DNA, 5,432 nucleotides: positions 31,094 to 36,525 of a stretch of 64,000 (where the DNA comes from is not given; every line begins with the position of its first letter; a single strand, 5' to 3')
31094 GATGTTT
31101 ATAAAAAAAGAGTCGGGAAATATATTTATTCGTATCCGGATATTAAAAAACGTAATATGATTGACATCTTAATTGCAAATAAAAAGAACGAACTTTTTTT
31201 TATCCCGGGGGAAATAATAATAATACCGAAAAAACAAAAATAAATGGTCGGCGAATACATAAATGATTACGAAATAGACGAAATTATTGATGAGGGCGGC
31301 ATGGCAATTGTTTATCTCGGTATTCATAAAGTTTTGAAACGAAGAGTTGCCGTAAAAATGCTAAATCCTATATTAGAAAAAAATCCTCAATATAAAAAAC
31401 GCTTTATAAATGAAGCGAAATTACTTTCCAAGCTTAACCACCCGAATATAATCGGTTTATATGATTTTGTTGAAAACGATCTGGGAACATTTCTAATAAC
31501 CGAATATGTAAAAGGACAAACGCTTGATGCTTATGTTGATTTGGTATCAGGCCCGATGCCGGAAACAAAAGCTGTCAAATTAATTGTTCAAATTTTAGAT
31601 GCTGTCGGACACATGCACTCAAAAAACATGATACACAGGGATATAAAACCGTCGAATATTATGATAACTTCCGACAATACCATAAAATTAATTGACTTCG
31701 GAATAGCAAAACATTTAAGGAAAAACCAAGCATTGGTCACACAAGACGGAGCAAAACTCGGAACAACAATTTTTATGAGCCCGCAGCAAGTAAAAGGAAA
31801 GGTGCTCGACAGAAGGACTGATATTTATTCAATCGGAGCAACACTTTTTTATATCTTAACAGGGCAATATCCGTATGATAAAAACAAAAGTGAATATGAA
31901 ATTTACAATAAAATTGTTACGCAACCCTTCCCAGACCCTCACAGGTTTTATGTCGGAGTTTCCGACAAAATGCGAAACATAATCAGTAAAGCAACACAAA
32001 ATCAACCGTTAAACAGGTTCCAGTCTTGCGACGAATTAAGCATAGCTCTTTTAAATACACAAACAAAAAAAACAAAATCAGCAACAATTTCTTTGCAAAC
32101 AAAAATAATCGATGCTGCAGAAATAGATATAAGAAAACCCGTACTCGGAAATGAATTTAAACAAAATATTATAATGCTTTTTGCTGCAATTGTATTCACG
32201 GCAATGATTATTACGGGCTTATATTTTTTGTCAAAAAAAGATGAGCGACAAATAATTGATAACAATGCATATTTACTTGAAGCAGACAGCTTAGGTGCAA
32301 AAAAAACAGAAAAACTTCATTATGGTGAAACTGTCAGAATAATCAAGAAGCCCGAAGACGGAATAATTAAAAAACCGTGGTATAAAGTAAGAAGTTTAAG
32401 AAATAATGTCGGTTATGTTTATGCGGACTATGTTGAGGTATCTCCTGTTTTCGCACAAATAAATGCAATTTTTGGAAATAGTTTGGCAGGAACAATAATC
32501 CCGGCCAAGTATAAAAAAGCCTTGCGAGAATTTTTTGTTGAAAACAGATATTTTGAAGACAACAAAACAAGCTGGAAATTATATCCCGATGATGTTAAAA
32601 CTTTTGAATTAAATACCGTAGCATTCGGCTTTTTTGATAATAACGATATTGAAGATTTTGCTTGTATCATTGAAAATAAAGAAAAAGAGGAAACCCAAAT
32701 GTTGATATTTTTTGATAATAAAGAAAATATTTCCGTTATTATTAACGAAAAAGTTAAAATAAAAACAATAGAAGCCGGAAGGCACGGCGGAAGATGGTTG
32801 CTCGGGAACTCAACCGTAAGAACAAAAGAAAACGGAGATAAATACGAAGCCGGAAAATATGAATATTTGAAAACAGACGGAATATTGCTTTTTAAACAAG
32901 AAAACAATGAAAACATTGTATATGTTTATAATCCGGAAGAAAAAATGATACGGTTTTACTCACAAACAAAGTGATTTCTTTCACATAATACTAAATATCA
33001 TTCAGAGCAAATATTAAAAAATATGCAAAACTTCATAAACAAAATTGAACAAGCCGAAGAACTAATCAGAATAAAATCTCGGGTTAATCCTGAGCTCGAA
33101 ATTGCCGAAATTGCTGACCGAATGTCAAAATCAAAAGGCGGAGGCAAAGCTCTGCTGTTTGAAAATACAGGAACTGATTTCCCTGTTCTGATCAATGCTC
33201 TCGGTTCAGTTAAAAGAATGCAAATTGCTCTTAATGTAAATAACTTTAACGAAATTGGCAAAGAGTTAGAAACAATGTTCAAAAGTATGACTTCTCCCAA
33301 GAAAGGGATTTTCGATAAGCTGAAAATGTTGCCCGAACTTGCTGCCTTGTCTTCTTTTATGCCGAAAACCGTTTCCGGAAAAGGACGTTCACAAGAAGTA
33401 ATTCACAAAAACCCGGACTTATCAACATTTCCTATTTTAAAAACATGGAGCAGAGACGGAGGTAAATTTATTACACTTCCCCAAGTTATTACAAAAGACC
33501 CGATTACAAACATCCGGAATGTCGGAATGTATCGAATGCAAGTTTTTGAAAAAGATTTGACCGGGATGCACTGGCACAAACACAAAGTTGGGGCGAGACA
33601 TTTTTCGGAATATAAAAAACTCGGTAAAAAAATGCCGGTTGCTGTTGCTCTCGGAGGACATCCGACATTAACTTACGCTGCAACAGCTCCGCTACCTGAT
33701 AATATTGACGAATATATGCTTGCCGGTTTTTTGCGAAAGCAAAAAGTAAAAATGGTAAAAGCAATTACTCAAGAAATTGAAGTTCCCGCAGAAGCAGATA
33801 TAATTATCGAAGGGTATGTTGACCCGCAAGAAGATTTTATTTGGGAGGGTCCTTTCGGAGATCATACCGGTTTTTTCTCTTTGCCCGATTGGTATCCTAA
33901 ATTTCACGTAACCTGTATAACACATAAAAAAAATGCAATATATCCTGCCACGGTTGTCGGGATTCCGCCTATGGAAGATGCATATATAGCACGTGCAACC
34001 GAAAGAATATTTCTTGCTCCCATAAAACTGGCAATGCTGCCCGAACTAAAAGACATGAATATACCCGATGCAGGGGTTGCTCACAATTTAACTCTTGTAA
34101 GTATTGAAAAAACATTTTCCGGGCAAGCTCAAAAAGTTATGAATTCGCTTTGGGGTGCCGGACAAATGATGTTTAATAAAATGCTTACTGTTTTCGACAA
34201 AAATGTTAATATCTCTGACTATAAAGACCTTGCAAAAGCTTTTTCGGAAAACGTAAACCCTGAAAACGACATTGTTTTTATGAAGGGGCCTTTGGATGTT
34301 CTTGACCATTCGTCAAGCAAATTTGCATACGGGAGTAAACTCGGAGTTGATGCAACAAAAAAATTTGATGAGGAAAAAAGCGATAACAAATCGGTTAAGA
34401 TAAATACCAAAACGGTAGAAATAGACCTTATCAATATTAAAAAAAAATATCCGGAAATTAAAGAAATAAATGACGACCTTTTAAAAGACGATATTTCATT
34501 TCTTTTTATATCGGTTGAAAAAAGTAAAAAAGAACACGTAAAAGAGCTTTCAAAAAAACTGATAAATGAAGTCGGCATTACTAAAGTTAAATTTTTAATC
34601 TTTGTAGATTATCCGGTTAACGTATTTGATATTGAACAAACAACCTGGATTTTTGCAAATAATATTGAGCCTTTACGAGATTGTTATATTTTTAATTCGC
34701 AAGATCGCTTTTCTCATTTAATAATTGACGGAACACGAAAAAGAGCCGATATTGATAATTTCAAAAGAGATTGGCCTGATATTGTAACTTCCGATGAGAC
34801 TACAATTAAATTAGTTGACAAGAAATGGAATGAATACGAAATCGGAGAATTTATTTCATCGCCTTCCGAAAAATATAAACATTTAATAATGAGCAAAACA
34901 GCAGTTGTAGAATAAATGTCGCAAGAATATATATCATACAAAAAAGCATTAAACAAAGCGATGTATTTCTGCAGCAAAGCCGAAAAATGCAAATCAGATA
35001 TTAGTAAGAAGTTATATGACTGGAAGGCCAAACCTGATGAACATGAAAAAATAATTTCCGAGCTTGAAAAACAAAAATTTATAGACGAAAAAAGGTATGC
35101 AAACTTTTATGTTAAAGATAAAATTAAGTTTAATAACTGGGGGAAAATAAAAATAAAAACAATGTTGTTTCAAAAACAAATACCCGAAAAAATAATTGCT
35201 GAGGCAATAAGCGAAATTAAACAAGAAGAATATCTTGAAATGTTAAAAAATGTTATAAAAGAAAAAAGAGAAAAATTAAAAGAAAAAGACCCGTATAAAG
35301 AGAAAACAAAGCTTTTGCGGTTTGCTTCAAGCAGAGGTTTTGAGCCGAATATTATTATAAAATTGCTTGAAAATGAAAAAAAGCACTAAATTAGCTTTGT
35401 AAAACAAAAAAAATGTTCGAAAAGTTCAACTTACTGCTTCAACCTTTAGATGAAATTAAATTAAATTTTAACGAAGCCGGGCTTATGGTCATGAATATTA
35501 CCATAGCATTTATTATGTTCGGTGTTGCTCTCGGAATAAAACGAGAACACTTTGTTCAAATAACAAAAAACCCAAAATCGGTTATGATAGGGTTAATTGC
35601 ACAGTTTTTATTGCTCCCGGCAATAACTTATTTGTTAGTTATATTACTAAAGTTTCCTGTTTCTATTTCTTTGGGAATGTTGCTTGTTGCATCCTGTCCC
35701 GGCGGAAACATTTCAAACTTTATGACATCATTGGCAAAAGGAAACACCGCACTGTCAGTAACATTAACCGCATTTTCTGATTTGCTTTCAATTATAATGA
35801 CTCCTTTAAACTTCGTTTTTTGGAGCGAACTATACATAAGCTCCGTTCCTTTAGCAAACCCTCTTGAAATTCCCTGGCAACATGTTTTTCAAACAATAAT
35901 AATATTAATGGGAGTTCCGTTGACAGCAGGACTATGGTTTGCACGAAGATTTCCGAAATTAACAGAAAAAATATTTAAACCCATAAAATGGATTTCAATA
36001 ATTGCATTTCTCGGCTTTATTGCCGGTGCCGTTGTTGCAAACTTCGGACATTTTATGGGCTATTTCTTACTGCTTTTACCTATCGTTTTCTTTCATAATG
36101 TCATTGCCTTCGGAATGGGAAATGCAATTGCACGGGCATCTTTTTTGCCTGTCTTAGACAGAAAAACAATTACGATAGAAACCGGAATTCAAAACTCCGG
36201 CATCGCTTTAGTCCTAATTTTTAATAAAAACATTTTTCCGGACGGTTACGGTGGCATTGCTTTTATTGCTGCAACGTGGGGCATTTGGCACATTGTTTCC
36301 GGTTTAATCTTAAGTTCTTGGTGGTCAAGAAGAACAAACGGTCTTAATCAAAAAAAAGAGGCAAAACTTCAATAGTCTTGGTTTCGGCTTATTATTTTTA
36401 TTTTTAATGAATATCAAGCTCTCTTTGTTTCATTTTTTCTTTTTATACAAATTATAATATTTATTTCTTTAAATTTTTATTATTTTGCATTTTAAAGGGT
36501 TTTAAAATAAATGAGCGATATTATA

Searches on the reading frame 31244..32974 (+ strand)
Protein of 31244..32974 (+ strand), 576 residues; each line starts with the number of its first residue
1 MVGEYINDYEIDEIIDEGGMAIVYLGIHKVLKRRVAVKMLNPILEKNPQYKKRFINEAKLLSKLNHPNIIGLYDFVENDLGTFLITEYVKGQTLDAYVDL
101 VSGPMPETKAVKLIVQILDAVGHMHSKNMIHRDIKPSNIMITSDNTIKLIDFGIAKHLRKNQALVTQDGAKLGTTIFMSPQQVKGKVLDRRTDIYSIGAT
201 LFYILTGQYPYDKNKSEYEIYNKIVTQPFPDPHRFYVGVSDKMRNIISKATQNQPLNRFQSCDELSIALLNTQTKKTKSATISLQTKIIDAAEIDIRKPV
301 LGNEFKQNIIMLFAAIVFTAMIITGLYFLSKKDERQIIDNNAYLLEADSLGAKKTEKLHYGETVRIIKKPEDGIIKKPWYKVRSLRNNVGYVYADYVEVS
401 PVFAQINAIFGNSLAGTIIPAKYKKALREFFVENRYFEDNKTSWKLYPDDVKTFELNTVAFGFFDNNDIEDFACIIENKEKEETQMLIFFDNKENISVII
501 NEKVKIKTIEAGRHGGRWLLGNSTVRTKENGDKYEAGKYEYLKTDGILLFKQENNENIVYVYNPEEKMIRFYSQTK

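Call 30: search_protein_families(library=pfam, proteins=[window:31244-32974:+], max_evalue=0.00001)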
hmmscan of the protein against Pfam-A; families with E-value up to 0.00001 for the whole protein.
window:31244-32974:+ (576 aa): 5 families
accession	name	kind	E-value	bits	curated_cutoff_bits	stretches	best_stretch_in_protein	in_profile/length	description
PF00069.31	Pkinase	-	9e-52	176.5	31.7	1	9-260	1-253/263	Protein kinase domain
PF07714.23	PK_Tyr_Ser-Thr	-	5.5e-38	131.2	23.1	1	11-258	3-248/258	Protein tyrosine and serine/threonine kinase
PF03109.22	ABC1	-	2.3e-08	33.9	22.9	1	82-162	143-221/244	ABC1 atypical kinase-like domain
PF08239.17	SH3_3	-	8e-08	32.8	27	1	341-398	2-54/54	Bacterial SH3 domain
PF17667.7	Pkinase_fungal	-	9.9e-08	31.5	24.1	1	124-196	302-378/387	Fungal protein kinase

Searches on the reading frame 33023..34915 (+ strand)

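Call 30: search_protein_families(library=pfam, proteins=[window:33023-34915:+], max_evalue=0.00001)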
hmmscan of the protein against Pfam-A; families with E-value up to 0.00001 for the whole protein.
window:33023-34915:+ (630 aa): 3 families
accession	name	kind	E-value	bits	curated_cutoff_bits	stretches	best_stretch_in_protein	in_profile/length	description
PF01977.22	UbiD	-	4.6e-78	261.5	23.3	1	119-315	6-206/206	3-octaprenyl-4-hydroxybenzoate carboxy-lyase Rift-related domain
PF20696.2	UbiD_C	-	5e-49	166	24.2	2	321-444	2-127/127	3-octaprenyl-4-hydroxybenzoate carboxy-lyase C-terminal domain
PF20695.2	UbiD_N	-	3.4e-21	75.5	24.3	1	5-81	1-77/78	3-octaprenyl-4-hydroxybenzoate carboxy-lyase N-terminal domain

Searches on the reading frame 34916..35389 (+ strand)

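Call 30: search_protein_families(library=pfam, proteins=[window:34916-35389:+], max_evalue=0.00001)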
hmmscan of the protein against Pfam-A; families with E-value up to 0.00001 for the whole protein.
window:34916-35389:+ (157 aa): 2 families
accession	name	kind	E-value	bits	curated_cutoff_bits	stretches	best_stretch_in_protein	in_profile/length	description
PF02631.22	RecX_HTH2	-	2.3e-10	41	26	1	57-97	1-41/42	RecX, second three-helix domain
PF21981.2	RecX_HTH3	-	3.5e-08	33.9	26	1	104-149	1-46/48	RecX, third three-helix domain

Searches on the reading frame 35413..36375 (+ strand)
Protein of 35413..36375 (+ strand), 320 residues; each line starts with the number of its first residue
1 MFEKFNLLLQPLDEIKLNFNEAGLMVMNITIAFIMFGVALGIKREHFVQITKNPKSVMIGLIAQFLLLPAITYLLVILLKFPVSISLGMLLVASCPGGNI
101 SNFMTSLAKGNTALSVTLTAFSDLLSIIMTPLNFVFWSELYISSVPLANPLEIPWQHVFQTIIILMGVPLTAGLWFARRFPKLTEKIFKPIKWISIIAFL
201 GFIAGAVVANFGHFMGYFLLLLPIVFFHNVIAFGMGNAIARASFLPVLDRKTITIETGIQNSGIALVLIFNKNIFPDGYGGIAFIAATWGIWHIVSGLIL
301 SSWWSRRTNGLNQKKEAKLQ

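Call 30: search_protein_families(library=pfam, proteins=[window:35413-36375:+], max_evalue=0.00001)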
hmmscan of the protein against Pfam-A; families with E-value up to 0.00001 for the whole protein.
window:35413-36375:+ (320 aa): 2 families
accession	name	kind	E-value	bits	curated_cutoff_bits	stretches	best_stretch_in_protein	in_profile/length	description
PF01758.21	SBF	-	3.8e-36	125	24.3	1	29-210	2-184/191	Sodium Bile acid symporter family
PF13593.11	SBF_like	-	7.9e-13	48.8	25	1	27-279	36-284/313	SBF-like CPA transporter family (DUF4137)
